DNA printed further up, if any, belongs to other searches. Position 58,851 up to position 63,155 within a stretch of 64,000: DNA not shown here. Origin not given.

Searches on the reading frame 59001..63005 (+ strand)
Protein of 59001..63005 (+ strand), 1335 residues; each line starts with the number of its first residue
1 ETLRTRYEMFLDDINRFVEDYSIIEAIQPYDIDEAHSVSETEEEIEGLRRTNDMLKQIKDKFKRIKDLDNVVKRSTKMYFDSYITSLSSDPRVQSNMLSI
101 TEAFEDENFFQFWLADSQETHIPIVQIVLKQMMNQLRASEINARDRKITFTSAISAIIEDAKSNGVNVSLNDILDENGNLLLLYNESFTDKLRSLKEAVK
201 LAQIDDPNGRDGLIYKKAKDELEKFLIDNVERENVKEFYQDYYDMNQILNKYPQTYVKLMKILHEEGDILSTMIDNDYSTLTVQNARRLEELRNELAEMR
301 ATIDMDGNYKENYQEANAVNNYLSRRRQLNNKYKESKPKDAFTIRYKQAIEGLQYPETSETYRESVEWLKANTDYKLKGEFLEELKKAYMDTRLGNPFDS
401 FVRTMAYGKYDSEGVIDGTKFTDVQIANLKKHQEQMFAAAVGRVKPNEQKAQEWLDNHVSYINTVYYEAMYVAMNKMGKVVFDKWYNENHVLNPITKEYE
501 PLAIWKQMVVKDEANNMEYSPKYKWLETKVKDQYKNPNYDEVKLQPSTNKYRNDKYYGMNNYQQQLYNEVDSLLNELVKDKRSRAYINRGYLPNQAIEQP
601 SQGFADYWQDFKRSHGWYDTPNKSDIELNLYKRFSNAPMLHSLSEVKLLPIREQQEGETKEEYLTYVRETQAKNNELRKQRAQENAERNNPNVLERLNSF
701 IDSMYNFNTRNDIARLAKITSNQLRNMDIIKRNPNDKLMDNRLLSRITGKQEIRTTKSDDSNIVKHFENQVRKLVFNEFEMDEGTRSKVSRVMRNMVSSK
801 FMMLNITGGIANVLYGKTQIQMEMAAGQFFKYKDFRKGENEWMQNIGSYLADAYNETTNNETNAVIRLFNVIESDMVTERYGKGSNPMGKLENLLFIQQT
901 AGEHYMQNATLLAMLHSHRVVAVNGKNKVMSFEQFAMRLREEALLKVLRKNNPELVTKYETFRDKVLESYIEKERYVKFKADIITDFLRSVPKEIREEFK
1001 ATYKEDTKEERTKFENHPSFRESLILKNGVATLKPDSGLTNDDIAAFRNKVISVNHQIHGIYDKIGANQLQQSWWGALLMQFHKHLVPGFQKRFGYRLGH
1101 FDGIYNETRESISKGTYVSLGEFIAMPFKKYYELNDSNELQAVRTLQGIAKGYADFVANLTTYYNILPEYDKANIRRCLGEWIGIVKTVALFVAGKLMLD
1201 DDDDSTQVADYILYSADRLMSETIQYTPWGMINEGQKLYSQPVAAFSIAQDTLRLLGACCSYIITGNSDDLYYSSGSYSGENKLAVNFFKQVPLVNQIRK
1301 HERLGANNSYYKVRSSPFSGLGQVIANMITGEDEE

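Call 5: search_protein_families(library=pfam, proteins=[window:59001-63005:+], max_evalue=1)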
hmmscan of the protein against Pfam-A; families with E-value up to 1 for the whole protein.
window:59001-63005:+ (1335 aa): 1 family
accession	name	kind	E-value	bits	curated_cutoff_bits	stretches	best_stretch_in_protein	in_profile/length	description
PF13215.11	DUF4023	-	0.11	13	25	1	661-692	5-36/38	Protein of unknown function (DUF4023)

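Call 6: search_protein_families(library=phrogs, proteins=[window:59001-63005:+], max_evalue=0.01)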
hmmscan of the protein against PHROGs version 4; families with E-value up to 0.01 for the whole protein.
window:59001-63005:+ (1335 aa): 0 families
